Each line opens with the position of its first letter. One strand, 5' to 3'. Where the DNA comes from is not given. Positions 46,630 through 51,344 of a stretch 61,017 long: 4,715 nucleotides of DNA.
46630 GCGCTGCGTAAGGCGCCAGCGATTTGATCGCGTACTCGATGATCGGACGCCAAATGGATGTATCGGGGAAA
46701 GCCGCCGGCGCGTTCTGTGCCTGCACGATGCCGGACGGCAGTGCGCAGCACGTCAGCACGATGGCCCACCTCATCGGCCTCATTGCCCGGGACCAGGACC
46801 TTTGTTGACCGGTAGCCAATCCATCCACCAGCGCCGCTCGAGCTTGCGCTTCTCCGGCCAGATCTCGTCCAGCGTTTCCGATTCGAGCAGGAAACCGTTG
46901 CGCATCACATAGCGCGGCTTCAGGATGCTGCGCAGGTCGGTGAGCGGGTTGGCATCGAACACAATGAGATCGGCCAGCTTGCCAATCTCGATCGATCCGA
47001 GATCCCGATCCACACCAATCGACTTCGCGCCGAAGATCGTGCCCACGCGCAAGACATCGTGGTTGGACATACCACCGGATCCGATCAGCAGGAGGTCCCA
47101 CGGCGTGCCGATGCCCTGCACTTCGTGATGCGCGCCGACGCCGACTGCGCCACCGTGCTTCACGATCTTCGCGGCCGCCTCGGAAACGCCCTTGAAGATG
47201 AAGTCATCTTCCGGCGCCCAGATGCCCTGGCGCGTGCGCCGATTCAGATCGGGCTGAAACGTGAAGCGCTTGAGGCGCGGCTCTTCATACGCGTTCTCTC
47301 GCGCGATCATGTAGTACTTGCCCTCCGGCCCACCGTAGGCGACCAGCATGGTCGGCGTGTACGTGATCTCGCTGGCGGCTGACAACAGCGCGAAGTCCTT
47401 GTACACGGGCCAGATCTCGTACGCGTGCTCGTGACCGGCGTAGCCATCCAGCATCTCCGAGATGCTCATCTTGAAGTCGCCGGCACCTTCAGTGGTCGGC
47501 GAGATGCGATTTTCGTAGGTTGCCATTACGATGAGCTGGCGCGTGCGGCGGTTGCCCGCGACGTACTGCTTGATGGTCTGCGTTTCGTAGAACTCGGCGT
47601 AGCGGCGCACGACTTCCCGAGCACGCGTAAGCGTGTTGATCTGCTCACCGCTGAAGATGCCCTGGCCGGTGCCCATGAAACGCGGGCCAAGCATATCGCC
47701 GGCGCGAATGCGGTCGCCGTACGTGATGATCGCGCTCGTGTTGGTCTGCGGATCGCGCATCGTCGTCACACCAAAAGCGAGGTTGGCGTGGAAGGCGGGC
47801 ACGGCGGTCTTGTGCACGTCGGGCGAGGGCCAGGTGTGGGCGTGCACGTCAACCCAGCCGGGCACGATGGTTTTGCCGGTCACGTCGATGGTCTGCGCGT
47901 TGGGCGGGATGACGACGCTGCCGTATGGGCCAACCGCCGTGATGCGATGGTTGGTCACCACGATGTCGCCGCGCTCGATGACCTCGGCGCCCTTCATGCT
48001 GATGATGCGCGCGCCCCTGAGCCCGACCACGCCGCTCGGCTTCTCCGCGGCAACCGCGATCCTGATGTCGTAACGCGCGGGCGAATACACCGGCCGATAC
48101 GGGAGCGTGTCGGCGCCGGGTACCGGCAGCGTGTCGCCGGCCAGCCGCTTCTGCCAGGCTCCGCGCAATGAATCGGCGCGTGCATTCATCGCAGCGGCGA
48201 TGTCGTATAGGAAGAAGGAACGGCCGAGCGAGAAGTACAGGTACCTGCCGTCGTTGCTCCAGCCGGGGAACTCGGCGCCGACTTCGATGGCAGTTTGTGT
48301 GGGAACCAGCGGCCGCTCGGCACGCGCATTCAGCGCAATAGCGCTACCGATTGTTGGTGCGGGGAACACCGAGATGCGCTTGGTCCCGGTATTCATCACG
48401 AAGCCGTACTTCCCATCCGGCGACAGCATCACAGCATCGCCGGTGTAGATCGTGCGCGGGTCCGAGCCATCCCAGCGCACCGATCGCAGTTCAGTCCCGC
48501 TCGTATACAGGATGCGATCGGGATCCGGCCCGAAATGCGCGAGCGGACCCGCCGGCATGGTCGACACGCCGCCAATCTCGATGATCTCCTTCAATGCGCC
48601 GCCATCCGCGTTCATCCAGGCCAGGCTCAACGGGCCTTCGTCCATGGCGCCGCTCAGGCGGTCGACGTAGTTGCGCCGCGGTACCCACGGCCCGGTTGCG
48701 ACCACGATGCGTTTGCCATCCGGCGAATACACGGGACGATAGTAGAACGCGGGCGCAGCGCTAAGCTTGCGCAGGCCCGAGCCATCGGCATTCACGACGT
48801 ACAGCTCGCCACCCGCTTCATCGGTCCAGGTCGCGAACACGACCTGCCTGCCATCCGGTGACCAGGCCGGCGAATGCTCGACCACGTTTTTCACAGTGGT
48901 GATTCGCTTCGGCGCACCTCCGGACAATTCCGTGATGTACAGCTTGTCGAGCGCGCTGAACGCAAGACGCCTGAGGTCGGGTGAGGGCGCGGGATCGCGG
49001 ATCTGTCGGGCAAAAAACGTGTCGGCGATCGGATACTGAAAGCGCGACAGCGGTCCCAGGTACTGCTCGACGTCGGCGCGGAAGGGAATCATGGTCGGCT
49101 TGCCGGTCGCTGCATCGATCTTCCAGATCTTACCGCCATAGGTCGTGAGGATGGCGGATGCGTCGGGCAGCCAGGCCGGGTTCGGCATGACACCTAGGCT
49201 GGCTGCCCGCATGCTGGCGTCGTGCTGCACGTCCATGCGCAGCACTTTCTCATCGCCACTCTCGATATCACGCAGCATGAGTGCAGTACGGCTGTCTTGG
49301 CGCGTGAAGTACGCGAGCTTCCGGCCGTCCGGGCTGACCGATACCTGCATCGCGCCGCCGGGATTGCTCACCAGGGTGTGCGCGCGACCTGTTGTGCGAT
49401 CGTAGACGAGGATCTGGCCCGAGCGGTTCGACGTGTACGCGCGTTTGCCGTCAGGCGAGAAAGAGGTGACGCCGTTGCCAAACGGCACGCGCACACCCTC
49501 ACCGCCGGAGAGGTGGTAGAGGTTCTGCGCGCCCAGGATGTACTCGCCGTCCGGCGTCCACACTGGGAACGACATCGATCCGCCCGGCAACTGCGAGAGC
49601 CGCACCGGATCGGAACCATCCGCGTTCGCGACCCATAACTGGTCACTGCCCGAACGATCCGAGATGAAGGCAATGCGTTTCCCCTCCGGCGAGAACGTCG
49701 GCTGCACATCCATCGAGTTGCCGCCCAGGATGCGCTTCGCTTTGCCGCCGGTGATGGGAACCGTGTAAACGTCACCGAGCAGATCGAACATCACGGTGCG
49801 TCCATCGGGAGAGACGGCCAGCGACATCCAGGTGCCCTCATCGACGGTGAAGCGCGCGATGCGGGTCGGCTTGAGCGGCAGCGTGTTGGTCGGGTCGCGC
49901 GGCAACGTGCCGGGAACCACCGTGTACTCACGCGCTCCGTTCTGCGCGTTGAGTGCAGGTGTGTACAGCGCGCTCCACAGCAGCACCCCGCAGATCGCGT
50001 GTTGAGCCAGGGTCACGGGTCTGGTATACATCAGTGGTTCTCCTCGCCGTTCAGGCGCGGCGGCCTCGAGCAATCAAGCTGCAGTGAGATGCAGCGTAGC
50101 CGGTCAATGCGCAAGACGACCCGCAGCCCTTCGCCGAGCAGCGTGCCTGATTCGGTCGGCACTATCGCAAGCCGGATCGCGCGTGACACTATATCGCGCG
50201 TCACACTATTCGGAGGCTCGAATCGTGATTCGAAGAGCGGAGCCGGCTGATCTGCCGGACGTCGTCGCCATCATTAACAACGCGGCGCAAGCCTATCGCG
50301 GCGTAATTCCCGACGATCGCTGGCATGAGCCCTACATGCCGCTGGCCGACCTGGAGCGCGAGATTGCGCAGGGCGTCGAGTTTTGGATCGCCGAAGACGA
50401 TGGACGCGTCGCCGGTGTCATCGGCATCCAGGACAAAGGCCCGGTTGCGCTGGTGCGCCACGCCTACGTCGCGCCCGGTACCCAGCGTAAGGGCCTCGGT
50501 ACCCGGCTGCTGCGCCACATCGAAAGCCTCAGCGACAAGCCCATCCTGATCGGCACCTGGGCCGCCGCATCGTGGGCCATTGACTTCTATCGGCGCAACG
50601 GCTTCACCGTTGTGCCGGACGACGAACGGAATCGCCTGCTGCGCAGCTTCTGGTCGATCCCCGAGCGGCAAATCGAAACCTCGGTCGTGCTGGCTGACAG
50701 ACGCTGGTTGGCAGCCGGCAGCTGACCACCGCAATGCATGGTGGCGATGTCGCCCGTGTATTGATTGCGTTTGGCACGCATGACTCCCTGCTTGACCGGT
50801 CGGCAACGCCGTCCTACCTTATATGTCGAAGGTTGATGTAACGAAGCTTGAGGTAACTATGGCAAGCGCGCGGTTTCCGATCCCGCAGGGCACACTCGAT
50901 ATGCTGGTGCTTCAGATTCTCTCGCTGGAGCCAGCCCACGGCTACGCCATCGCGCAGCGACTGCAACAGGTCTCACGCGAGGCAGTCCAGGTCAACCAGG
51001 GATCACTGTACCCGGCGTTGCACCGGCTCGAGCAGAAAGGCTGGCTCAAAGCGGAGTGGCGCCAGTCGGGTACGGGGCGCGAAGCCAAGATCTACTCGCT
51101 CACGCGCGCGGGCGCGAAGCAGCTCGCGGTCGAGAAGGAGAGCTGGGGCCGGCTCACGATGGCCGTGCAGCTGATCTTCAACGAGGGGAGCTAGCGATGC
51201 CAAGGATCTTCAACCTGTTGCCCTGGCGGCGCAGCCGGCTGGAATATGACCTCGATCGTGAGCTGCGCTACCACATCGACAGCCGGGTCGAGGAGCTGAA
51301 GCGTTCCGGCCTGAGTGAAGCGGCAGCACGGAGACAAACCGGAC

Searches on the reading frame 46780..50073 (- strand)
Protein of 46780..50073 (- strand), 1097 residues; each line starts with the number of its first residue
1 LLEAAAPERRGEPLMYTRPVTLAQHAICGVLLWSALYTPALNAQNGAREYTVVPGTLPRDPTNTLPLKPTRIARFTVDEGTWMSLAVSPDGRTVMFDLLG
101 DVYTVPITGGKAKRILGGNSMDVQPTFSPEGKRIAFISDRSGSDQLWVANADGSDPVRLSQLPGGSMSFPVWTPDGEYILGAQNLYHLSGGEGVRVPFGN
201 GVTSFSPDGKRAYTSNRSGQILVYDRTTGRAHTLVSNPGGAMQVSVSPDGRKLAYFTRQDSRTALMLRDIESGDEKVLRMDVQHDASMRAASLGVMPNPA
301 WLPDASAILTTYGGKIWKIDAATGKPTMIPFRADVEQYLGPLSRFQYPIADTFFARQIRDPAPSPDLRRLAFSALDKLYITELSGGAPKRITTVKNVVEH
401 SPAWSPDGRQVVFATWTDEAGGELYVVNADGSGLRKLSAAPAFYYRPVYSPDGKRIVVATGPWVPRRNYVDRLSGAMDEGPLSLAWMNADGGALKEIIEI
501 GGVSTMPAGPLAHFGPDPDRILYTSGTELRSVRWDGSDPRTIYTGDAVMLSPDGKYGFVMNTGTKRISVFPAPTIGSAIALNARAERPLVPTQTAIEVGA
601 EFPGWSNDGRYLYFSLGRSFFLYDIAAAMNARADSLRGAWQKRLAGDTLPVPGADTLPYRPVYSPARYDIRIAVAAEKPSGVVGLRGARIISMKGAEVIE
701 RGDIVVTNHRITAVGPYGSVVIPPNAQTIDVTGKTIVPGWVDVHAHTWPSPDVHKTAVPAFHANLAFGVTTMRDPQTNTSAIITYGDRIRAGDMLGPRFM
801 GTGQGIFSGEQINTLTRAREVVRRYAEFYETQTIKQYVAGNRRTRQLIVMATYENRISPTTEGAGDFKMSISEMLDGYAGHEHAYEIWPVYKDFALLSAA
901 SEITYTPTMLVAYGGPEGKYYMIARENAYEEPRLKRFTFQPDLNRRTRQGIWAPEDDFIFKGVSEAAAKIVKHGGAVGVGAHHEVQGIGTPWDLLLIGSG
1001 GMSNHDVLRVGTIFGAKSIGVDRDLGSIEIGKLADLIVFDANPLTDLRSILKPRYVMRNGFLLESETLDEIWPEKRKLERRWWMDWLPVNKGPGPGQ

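Call 6: search_protein_families(library=pfam, proteins=[window:46780-50073:-], max_evalue=0.01)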
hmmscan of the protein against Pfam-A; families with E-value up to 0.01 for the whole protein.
window:46780-50073:- (1097 aa): 7 families
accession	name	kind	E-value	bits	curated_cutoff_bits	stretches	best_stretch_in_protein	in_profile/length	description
PF07676.18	PD40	-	2.1e-34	117.1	20.9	2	114-148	3-38/38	WD40-like Beta Propeller Repeat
PF01979.26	Amidohydro_1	-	1.3e-14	54.6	25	1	999-1060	278-342/345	Amidohydrolase family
PF07969.17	Amidohydro_3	-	3.9e-09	36.9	29.7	1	1001-1045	406-450/472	Amidohydrolase family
PF00930.27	DPPIV_N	-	4.1e-08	32.8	22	0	376-458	260-345/354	Dipeptidyl peptidase IV (DPP IV) N-terminal region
PF10647.15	Gmad1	-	1.7e-05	25.3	20.5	0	123-176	26-76/251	Lipoprotein LpqB beta-propeller domain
PF25174.1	Beta-prop_THOC3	-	3.9e-05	23.2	305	0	205-269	54-119/272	THOC3 beta-propeller domain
PF00400.38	WD40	-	0.0076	17.2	27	0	201-225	13-39/39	WD domain, G-beta repeat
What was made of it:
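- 46780..50031 (-): amidoh2: the downstream PD40/TolB-propeller + amidohydrolase gene of the ancestral tandem pair. The real ATG is at 50031-50029. Pfam PD40 + Amidohydro_1 (call 6).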

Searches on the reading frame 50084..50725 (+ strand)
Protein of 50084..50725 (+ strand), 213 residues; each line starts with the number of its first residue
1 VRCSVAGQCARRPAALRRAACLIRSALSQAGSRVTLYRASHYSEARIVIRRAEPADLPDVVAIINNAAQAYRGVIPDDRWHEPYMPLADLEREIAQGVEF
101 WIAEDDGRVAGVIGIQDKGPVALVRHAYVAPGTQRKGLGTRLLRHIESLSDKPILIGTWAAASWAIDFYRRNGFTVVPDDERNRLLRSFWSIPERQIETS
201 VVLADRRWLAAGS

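Call 46: search_protein_families(library=pfam, proteins=[window:50084-50725:+], max_evalue=0.001)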
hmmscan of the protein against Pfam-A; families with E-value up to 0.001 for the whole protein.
window:50084-50725:+ (213 aa): 4 families
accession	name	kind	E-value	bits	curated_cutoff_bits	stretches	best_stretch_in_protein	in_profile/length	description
PF13508.13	Acetyltransf_7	-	2.2e-14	54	27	1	98-175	3-83/84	Acetyltransferase (GNAT) domain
PF13673.13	Acetyltransf_10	-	3.6e-13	50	23.6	1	79-182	12-114/128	Acetyltransferase (GNAT) domain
PF00583.31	Acetyltransf_1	-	2.6e-12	47.5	20.7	1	78-174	14-116/116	Acetyltransferase (GNAT) family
PF13527.13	Acetyltransf_9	-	0.00047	20.6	25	0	49-176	2-126/127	Acetyltransferase (GNAT) domain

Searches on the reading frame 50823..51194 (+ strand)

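Call 6: search_protein_families(library=pfam, proteins=[window:50823-51194:+], max_evalue=0.01)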
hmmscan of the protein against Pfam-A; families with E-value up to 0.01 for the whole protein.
window:50823-51194:+ (123 aa): 2 families
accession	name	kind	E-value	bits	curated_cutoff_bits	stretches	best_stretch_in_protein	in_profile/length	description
PF03551.20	PadR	-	5e-24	84.5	27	1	29-102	1-74/75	Transcriptional regulator PadR-like family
PF13601.12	HTH_34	-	0.00081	19.9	27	1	52-101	21-69/80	Winged helix DNA-binding domain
